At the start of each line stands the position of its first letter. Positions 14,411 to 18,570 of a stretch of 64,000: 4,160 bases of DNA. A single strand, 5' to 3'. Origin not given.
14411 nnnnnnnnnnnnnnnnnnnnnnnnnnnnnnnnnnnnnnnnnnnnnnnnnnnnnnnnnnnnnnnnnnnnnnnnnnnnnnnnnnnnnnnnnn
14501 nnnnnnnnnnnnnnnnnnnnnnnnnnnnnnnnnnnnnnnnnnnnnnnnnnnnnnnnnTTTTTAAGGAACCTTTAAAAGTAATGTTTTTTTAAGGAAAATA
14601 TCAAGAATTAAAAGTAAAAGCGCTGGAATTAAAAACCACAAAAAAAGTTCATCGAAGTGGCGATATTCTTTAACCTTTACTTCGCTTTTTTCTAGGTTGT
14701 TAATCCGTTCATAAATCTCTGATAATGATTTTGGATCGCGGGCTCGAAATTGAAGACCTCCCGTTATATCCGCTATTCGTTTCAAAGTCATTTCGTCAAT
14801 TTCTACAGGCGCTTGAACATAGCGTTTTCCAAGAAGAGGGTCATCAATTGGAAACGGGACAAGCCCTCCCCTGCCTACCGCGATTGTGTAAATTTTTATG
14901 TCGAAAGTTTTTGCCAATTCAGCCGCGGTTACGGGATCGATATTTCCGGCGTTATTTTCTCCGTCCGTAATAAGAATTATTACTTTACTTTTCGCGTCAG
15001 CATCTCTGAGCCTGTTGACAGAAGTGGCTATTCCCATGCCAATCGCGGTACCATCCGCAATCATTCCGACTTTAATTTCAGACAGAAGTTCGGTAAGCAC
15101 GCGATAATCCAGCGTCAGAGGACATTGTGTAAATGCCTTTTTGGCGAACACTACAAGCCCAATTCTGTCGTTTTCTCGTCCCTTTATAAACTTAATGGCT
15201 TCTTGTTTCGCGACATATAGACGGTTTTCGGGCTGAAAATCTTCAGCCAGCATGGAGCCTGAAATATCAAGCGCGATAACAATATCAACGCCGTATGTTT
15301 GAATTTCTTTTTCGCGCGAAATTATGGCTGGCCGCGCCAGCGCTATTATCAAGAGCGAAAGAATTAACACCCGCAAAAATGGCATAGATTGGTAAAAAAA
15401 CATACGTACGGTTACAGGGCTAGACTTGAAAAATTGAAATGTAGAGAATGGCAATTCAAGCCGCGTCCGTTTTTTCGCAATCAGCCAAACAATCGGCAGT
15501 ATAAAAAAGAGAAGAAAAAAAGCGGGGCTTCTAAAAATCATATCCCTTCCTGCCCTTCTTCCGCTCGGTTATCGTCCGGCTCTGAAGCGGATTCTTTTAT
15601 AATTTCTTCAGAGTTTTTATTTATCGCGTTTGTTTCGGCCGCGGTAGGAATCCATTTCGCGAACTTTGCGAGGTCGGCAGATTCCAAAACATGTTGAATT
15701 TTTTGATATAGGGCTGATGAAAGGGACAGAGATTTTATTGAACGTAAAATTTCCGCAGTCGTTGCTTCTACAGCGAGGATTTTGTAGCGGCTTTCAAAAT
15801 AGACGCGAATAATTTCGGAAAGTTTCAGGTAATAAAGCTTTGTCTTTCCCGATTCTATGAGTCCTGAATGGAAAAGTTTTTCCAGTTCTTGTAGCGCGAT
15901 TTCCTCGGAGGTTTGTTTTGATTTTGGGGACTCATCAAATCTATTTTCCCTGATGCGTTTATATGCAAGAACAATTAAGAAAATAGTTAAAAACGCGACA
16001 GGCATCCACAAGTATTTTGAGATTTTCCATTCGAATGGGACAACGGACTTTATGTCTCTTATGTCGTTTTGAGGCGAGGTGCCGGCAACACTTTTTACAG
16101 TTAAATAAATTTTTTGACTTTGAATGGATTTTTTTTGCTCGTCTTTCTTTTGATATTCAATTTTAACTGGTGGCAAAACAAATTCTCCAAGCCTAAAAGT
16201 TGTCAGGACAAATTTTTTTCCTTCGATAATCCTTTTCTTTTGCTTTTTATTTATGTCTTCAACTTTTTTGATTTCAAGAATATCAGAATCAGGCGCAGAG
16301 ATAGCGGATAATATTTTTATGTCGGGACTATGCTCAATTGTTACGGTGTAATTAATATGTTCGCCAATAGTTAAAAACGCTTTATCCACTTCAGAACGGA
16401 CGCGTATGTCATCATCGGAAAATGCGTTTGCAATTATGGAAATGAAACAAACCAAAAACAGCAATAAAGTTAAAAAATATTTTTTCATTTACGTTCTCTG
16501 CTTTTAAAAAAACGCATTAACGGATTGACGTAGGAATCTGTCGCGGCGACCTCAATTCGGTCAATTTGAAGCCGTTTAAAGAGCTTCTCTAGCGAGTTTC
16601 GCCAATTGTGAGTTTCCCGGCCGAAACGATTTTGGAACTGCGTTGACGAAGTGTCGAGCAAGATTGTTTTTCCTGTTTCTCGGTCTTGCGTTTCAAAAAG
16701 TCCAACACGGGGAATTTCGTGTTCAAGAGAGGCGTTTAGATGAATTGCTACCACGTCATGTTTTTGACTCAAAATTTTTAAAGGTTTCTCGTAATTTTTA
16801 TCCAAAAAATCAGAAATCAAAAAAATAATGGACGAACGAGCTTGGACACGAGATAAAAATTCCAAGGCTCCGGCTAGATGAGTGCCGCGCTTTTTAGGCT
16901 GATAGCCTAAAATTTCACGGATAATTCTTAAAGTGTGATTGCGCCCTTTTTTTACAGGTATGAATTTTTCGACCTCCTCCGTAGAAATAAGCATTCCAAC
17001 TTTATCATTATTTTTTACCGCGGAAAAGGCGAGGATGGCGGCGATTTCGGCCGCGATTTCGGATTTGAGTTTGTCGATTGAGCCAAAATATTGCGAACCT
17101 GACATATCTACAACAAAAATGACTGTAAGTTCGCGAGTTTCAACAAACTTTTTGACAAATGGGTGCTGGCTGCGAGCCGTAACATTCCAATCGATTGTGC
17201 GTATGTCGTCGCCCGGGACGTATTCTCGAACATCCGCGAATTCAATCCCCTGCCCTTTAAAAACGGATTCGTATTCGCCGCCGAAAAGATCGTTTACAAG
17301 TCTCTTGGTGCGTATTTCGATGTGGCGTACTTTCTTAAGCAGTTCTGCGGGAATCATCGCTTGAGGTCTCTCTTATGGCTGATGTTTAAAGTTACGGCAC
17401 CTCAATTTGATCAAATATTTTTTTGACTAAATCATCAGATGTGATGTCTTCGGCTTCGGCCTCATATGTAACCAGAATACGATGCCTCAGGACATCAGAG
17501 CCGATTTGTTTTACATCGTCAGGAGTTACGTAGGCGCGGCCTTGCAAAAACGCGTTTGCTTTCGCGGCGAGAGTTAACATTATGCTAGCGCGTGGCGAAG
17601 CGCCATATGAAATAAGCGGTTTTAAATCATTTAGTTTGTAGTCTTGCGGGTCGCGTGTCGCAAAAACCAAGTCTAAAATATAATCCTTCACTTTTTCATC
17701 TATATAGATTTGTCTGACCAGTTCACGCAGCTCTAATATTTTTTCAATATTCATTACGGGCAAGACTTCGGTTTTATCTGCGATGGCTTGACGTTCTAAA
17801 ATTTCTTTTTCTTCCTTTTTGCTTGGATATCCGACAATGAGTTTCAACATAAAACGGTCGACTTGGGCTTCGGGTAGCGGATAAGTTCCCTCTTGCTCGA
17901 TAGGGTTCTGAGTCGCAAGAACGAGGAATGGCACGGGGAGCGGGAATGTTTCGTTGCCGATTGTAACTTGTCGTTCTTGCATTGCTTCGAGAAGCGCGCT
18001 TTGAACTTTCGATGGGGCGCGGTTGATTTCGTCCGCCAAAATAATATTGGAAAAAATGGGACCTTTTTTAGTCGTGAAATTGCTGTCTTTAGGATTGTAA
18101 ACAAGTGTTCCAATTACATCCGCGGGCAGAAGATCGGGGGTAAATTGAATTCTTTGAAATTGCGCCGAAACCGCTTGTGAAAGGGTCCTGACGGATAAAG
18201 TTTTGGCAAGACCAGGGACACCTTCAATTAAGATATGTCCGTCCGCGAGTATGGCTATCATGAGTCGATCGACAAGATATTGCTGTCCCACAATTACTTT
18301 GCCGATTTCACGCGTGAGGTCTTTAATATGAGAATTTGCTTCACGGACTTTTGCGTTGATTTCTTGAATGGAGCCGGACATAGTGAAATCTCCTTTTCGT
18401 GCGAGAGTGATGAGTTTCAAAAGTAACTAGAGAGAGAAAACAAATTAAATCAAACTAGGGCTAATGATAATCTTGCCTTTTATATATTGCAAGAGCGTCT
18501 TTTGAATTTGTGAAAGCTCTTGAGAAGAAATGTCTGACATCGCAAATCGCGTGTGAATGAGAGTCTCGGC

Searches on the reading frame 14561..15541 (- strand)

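Call 39: search_protein_families(library=pfam, proteins=[window:14561-15541:-], max_evalue=0.0001)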
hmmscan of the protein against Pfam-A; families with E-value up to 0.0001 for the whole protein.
window:14561-15541:- (326 aa): 5 families
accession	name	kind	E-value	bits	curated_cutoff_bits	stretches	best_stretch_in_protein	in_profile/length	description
PF00092.34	VWA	-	2.9e-21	76.9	23.8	1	86-278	1-173/174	von Willebrand factor type A domain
PF13519.12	VWA_2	-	8.2e-16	59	27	1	87-195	1-107/107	von Willebrand factor type A domain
PF07584.16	BatA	-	7.9e-08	33.1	25.9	1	1-71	1-77/77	Aerotolerance regulator N-terminal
PF06707.17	DUF1194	-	4.7e-05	23.2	27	0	85-223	4-155/206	Protein of unknown function (DUF1194)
PF01882.25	DUF58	-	8.4e-05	22.3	23.4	0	85-194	36-143/216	Protein of unknown function DUF58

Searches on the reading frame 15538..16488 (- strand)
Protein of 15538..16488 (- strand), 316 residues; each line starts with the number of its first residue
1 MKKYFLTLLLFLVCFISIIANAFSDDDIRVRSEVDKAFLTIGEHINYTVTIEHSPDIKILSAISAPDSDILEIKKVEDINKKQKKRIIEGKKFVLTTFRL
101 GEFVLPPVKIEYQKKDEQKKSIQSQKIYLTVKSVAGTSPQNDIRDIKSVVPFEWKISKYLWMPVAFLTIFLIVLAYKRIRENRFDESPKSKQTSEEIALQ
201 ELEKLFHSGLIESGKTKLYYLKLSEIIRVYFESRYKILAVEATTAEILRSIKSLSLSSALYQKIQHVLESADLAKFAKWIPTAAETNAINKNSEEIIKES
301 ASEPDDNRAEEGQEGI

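Call 39: search_protein_families(library=pfam, proteins=[window:15538-16488:-], max_evalue=0.0001)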
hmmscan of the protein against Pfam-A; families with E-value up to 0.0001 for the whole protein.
window:15538-16488:- (316 aa): 1 family
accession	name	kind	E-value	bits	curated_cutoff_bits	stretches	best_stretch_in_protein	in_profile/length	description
PF13584.12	BatD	-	2.6e-05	25.2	24.1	1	33-131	2-92/92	BatD DUF11 like domain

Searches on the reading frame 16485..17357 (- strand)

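Call 39: search_protein_families(library=pfam, proteins=[window:16485-17357:-], max_evalue=0.0001)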
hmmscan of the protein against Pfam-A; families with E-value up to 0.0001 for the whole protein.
window:16485-17357:- (290 aa): 2 families
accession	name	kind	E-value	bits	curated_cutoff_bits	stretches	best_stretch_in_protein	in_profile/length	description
PF01882.25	DUF58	-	5.7e-76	254.9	23.4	1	42-251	1-212/216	Protein of unknown function DUF58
PF13519.12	VWA_2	-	4.4e-16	59.9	27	1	79-184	1-106/107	von Willebrand factor type A domain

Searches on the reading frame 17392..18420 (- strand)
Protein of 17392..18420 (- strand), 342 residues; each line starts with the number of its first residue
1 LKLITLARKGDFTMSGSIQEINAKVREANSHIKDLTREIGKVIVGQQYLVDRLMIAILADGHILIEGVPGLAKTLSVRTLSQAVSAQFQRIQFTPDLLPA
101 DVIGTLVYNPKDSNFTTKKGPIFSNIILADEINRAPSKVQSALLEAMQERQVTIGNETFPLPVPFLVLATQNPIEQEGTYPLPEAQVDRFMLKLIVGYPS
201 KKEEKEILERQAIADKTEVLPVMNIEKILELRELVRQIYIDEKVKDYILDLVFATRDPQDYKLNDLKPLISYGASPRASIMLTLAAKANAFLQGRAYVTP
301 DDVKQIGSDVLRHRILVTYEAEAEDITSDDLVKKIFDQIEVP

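Call 17: search_protein_families(library=pfam, proteins=[window:17392-18420:-], max_evalue=0.001)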
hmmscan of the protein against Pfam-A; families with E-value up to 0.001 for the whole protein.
window:17392-18420:- (342 aa): 7 families
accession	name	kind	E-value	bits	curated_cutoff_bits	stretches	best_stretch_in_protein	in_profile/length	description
PF07726.17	AAA_3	-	1.7e-65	219.3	27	1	62-192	1-131/131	ATPase family associated with various cellular activities (AAA)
PF17863.7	AAA_lid_2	-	3.3e-22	78.4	22.7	1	268-335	7-74/74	AAA lid domain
PF20030.5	bpMoxR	-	4.3e-17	62.3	27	1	32-225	3-195/205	MoxR domain in the MoxR-vWA-beta-propeller ternary systems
PF07728.20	AAA_5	-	8.6e-15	55.4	22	1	62-190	1-139/139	AAA domain (dynein-related subfamily)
PF00493.29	MCM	-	0.00017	21.2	23.3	1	56-174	53-174/224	MCM P-loop domain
PF00158.32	Sigma54_activat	-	0.00035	20.7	20.2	0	56-173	18-144/168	Sigma-54 interaction domain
PF05496.18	RuvB_N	-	0.00039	20.7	27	0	59-154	25-115/159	Holliday junction DNA helicase RuvB P-loop domain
